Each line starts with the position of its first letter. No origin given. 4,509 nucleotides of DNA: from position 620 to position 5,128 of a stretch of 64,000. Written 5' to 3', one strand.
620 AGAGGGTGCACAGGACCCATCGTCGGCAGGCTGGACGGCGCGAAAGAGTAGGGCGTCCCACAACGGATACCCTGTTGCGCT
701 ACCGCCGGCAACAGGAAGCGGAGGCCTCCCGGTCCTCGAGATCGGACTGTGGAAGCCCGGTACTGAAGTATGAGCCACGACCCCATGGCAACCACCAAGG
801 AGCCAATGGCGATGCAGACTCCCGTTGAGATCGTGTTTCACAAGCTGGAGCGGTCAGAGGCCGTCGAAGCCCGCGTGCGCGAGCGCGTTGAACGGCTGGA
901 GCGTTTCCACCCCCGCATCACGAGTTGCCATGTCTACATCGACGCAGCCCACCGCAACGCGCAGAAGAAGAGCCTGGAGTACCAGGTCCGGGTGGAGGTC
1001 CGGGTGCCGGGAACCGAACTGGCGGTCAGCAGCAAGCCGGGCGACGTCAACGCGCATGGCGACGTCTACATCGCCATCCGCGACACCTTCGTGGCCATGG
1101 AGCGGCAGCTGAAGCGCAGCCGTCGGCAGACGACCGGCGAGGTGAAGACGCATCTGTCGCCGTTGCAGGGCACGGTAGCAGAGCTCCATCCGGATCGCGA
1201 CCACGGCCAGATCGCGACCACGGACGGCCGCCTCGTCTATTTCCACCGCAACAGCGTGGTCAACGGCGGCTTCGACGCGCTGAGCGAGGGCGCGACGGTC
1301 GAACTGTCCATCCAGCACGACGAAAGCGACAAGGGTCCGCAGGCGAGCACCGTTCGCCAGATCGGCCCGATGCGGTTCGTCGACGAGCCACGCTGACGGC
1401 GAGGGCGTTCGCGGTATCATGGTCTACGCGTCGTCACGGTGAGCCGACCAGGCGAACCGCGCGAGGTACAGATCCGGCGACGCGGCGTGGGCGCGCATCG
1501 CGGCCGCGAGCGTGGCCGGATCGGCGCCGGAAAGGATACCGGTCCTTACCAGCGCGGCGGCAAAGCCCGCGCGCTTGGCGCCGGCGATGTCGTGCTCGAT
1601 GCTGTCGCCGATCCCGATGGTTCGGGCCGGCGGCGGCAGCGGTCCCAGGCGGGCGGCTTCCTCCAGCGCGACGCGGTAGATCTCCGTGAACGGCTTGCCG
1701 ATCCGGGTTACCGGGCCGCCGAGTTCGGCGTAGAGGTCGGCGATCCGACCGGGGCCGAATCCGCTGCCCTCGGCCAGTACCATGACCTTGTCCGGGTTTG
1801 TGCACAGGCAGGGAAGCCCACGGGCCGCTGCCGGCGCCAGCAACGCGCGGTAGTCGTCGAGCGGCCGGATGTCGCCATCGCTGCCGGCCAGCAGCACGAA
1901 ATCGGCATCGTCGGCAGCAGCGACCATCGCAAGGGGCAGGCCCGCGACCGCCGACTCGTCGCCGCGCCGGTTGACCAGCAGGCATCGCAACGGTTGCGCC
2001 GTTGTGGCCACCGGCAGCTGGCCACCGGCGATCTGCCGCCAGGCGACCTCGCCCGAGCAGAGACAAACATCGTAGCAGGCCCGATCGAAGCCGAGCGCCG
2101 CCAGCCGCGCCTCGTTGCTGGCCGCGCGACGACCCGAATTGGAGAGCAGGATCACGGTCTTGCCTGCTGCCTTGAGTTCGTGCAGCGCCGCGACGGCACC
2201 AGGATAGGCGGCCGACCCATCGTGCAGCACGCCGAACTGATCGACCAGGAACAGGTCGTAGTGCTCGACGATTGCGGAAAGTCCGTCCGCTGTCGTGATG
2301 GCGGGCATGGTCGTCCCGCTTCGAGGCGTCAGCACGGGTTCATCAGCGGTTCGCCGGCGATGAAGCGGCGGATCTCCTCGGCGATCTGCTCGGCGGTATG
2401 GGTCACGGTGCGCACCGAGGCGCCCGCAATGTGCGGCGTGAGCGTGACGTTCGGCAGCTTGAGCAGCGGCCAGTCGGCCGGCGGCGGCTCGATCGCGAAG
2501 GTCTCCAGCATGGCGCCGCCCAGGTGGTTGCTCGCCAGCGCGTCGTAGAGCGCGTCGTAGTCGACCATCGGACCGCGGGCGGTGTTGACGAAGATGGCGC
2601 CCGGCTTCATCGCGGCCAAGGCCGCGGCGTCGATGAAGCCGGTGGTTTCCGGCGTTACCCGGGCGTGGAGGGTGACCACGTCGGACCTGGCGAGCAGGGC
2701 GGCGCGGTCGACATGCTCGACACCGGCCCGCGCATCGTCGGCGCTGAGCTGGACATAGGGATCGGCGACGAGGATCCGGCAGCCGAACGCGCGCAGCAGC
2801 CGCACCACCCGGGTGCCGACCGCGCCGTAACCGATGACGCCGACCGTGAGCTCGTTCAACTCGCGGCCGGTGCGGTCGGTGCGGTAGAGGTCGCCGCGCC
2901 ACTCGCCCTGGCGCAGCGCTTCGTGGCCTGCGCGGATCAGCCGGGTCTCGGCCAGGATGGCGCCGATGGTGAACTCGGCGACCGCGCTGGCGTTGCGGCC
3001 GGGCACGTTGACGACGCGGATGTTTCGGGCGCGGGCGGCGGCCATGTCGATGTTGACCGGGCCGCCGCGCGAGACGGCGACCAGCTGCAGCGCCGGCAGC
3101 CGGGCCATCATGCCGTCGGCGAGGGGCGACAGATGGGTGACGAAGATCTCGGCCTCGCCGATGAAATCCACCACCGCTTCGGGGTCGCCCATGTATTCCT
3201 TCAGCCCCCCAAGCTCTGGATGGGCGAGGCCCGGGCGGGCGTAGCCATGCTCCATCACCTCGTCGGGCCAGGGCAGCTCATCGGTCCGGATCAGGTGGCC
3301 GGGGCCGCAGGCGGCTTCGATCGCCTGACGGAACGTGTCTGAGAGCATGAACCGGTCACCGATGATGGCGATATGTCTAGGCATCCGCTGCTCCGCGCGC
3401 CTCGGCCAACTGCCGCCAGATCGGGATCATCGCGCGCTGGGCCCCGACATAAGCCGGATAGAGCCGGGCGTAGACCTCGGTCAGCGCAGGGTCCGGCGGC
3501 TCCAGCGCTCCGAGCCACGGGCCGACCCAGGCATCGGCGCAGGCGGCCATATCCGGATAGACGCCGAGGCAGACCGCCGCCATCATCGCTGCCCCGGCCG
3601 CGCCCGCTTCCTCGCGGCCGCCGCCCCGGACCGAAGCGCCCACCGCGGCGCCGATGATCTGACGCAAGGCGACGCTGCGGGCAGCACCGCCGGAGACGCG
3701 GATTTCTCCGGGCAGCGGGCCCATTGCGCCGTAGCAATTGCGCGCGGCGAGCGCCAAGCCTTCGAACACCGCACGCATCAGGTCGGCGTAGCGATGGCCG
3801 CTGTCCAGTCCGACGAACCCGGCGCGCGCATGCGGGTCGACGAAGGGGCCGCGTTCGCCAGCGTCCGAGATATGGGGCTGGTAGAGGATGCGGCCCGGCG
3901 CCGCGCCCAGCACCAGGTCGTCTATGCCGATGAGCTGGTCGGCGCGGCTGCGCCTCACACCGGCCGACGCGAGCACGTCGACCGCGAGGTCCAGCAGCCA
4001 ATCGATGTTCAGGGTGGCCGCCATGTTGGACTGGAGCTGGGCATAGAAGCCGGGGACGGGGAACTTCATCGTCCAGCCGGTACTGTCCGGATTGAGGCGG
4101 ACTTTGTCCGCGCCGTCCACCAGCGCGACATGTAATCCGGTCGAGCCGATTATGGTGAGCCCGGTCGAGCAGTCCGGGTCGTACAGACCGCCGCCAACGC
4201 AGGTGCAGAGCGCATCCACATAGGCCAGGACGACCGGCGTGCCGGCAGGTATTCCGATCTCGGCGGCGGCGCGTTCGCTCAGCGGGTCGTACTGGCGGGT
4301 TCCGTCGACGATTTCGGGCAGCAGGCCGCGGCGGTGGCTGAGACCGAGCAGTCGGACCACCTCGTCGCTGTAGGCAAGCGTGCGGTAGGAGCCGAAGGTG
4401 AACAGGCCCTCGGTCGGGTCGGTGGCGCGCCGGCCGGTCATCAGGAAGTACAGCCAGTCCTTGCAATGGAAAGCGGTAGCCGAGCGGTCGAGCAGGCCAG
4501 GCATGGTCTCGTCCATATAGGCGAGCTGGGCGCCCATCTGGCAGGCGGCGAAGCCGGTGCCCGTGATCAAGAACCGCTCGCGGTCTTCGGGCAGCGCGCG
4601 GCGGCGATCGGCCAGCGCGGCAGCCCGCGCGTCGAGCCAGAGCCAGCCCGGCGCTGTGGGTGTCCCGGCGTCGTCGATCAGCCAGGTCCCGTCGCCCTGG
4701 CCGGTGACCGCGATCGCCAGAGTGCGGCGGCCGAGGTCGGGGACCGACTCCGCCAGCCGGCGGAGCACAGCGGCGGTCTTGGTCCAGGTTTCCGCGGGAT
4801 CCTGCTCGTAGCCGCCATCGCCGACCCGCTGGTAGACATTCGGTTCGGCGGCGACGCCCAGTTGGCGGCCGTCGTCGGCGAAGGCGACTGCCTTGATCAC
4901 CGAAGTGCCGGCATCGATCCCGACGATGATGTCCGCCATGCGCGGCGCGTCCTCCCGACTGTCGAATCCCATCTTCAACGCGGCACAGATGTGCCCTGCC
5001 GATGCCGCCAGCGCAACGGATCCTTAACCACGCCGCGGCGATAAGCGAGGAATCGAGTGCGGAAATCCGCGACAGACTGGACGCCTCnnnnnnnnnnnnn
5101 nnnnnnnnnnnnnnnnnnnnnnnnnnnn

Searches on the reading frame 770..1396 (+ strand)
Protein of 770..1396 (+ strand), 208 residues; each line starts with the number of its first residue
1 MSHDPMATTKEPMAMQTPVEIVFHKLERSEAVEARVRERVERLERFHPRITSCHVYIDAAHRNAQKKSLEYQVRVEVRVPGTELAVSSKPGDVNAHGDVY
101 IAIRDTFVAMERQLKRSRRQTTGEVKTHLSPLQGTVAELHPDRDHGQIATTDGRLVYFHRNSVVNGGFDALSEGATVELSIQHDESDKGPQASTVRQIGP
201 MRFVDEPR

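Call 52: search_protein_families(library=pfam, proteins=[window:770-1396:+], max_evalue=0.0001)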
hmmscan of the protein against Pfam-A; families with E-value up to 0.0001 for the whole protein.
window:770-1396:+ (208 aa): 2 families
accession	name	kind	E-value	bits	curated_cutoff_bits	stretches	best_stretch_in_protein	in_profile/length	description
PF02482.25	Ribosomal_S30AE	-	4.5e-14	53.4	23.7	1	19-120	1-86/88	Sigma 54 modulation protein / S30EA ribosomal protein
PF00313.28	CSD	-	2.1e-08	34.4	27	1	133-197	2-65/66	'Cold-shock' DNA-binding domain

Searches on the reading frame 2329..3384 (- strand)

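Call 52: search_protein_families(library=pfam, proteins=[window:2329-3384:-], max_evalue=0.0001)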
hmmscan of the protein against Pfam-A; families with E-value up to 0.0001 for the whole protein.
window:2329-3384:- (351 aa): 2 families
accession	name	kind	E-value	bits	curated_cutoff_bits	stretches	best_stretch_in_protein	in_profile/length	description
PF02826.25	2-Hacid_dh_C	-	1.6e-55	187.7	25.1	1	141-320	2-178/178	D-isomer specific 2-hydroxyacid dehydrogenase, NAD binding domain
PF00389.36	2-Hacid_dh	-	1.8e-15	57.2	24.6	1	68-349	30-131/134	D-isomer specific 2-hydroxyacid dehydrogenase, catalytic domain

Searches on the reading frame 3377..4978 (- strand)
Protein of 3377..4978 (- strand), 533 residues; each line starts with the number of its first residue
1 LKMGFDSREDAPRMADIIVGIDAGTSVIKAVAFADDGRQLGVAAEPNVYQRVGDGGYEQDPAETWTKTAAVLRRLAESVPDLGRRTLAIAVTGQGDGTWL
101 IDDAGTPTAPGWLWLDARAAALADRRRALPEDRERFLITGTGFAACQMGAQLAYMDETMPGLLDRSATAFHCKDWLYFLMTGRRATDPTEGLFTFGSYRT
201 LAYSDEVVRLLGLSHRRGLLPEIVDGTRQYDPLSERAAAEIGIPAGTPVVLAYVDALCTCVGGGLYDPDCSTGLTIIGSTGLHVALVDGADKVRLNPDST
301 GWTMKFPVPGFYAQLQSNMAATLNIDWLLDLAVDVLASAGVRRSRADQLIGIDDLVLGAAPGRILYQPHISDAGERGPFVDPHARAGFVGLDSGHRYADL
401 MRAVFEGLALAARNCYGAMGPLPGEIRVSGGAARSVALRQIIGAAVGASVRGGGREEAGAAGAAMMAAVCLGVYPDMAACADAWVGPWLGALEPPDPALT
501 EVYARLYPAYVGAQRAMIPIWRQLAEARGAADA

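Call 52: search_protein_families(library=pfam, proteins=[window:3377-4978:-], max_evalue=0.0001)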
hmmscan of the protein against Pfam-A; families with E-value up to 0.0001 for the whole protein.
window:3377-4978:- (533 aa): 2 families
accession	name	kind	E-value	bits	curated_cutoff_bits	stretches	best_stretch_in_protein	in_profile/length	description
PF00370.27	FGGY_N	-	5.2e-30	105.3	28.8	1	17-262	1-245/245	FGGY family of carbohydrate kinases, N-terminal domain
PF02782.22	FGGY_C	-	2.8e-24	86.4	27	1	280-469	8-196/198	FGGY family of carbohydrate kinases, C-terminal domain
